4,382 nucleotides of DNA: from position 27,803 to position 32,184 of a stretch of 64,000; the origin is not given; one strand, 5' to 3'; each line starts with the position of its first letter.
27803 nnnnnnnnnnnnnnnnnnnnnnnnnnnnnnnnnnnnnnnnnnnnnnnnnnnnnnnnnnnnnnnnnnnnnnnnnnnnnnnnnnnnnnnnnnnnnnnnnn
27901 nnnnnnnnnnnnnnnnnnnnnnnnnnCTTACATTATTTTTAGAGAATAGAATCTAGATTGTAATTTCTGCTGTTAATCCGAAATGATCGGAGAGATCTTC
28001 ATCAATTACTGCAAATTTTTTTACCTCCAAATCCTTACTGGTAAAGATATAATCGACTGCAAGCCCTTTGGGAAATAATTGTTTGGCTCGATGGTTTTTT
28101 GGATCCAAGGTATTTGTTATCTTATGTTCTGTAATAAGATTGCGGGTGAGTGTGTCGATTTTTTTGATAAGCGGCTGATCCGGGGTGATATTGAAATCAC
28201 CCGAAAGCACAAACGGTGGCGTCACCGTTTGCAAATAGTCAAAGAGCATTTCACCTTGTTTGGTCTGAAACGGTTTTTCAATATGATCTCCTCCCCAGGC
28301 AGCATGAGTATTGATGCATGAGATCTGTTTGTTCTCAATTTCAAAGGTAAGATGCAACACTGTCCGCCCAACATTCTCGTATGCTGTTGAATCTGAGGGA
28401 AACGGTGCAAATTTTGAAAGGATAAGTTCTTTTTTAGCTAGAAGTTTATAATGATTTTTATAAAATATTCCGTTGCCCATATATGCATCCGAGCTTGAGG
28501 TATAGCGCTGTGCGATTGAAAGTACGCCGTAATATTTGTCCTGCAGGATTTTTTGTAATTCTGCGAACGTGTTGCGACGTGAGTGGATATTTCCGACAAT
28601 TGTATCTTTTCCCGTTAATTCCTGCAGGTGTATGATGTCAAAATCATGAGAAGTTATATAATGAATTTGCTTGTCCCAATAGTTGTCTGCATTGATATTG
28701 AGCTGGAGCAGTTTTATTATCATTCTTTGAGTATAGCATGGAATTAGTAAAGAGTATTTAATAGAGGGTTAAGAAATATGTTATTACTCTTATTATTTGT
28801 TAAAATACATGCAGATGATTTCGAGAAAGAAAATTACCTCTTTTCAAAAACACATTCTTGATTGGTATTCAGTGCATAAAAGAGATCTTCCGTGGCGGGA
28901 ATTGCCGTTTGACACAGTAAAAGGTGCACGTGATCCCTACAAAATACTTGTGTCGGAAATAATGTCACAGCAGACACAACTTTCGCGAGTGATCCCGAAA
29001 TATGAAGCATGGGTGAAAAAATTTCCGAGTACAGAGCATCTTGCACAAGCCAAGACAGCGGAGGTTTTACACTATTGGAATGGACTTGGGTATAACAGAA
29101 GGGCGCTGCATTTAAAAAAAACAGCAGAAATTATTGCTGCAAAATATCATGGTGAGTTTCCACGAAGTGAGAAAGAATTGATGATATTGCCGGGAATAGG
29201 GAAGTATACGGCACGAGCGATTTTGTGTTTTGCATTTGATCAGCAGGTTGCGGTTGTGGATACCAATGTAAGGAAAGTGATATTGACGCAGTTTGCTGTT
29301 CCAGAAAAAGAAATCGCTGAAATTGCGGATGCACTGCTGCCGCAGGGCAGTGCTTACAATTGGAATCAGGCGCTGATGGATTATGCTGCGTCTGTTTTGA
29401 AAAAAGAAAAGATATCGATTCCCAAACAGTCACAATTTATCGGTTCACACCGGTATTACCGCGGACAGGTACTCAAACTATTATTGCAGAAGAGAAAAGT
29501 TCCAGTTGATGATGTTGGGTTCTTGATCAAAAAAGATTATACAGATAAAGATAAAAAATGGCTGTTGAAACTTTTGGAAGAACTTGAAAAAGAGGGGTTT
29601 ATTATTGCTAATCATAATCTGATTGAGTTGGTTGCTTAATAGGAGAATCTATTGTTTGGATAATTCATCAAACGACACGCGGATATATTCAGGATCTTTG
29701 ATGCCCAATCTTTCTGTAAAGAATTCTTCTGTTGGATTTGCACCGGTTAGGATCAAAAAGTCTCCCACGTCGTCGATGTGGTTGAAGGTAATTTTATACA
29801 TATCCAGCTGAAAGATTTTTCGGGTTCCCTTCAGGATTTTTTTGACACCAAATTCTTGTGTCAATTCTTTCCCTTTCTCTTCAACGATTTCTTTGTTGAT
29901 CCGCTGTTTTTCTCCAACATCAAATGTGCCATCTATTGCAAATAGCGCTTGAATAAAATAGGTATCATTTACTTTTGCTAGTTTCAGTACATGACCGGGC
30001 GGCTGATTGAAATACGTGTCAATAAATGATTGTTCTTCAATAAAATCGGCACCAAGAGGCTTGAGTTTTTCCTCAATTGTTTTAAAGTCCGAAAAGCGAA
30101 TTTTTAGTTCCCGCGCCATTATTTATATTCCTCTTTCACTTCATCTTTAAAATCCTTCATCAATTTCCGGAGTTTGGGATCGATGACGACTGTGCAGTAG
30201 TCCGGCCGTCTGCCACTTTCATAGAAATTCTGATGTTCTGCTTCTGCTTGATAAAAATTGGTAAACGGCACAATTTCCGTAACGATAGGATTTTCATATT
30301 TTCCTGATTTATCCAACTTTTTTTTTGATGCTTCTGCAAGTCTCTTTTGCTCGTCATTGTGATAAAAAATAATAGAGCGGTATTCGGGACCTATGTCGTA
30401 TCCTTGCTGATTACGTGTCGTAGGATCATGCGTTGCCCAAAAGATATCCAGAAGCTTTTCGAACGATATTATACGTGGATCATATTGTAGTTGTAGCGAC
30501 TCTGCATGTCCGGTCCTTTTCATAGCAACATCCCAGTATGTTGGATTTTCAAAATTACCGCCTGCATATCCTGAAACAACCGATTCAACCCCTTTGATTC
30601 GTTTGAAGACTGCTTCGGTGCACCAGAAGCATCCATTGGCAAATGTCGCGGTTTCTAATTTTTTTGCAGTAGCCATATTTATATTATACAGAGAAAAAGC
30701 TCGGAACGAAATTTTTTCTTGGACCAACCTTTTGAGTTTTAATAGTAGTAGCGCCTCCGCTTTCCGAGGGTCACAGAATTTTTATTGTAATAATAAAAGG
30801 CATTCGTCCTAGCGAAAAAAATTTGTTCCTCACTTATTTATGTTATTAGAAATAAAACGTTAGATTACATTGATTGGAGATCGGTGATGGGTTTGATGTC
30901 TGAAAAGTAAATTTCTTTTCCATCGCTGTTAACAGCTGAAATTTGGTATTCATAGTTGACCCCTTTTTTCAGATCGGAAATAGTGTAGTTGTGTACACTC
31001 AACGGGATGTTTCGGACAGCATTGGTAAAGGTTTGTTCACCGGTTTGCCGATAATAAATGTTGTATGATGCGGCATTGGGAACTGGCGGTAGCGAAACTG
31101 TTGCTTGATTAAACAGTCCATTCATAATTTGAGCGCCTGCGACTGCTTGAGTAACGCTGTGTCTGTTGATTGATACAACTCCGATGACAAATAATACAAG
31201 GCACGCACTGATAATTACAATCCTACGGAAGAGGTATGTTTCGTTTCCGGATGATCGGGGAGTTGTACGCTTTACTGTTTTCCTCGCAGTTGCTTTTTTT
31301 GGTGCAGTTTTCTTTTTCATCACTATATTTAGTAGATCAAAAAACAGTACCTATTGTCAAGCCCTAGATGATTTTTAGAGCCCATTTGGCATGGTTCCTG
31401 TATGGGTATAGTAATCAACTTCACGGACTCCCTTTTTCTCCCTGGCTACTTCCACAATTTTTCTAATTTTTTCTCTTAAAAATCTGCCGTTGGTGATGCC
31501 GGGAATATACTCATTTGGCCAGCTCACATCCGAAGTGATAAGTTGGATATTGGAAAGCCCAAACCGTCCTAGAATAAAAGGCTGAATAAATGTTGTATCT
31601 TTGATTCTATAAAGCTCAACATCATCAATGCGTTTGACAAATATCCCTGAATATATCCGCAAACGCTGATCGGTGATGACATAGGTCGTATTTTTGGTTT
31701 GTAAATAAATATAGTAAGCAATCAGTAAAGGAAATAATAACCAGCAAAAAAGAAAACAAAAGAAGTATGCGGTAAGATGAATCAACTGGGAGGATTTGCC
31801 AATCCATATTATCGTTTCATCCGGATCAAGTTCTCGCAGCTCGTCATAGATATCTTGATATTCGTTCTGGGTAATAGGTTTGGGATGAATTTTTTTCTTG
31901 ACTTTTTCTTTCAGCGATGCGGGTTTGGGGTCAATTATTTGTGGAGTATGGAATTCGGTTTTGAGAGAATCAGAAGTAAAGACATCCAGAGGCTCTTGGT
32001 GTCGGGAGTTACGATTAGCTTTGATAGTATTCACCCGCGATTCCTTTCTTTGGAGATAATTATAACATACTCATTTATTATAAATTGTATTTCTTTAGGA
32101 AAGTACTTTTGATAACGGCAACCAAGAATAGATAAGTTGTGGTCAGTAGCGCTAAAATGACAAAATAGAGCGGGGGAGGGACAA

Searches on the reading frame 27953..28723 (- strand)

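Call 48: search_protein_families(library=pfam, proteins=[window:27953-28723:-], max_evalue=0.00001)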
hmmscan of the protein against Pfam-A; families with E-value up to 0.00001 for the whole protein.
window:27953-28723:- (256 aa): 1 family
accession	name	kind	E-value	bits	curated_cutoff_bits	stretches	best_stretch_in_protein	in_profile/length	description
PF03372.29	Exo_endo_phos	-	9.6e-11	42.3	24.5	1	7-247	2-225/225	Endonuclease/Exonuclease/phosphatase family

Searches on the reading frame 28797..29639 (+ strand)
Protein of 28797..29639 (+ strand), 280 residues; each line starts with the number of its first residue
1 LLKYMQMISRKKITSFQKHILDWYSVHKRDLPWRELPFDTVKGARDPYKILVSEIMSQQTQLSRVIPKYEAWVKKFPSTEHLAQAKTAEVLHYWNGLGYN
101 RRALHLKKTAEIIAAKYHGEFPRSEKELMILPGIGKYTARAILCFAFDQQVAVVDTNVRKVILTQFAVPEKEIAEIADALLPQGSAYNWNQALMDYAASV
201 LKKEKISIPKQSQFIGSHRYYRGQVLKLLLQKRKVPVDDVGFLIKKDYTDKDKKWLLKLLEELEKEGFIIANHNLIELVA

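Call 48: search_protein_families(library=pfam, proteins=[window:28797-29639:+], max_evalue=0.00001)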
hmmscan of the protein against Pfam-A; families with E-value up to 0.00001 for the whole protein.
window:28797-29639:+ (280 aa): 2 families
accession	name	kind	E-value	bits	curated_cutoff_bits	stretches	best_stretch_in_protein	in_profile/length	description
PF00730.31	HhH-GPD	-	4.5e-19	69.2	26.2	1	52-172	1-93/108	HhH-GPD superfamily base excision DNA repair protein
PF00633.29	HHH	-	3.2e-09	36.6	24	1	116-145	1-30/30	Helix-hairpin-helix motif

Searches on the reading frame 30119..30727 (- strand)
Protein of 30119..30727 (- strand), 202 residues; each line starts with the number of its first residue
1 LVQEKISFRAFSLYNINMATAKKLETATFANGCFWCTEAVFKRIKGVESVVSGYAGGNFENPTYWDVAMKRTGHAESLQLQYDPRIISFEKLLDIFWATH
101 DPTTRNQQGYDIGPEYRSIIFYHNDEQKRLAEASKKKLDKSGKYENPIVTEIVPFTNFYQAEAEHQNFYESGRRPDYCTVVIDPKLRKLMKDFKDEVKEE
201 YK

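Call 48: search_protein_families(library=pfam, proteins=[window:30119-30727:-], max_evalue=0.00001)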
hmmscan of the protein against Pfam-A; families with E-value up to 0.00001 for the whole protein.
window:30119-30727:- (202 aa): 1 family
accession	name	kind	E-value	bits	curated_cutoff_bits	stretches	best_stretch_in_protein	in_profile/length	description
PF01625.27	PMSR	-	2.1e-62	210.3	23.7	1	26-178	1-152/153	Peptide methionine sulfoxide reductase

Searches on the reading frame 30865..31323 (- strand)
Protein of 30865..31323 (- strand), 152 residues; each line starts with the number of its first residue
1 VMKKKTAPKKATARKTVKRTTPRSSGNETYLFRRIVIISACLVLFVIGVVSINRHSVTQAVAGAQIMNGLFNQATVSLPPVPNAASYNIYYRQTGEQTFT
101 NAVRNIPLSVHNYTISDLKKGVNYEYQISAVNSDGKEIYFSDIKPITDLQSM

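Call 48: search_protein_families(library=pfam, proteins=[window:30865-31323:-], max_evalue=0.00001)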
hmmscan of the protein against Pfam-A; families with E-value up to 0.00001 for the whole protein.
window:30865-31323:- (152 aa): 1 family
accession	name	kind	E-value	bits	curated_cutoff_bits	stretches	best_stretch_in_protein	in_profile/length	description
PF00041.27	fn3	-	1.5e-07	32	25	1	85-137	30-75/84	Fibronectin type III domain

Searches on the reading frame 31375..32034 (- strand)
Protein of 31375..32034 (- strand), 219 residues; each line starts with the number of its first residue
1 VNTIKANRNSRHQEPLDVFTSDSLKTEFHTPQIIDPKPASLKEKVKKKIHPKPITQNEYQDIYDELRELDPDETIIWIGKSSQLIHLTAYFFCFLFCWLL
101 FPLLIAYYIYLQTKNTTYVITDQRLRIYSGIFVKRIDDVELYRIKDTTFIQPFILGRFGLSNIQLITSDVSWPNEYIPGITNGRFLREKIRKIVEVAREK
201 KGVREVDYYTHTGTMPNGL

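Call 48: search_protein_families(library=pfam, proteins=[window:31375-32034:-], max_evalue=0.00001)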
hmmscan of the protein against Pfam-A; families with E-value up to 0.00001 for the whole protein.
window:31375-32034:- (219 aa): 1 family
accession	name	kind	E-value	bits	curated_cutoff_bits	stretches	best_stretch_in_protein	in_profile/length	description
PF03703.20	bPH_2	-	2.6e-10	40.8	22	1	114-171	2-59/78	Bacterial PH domain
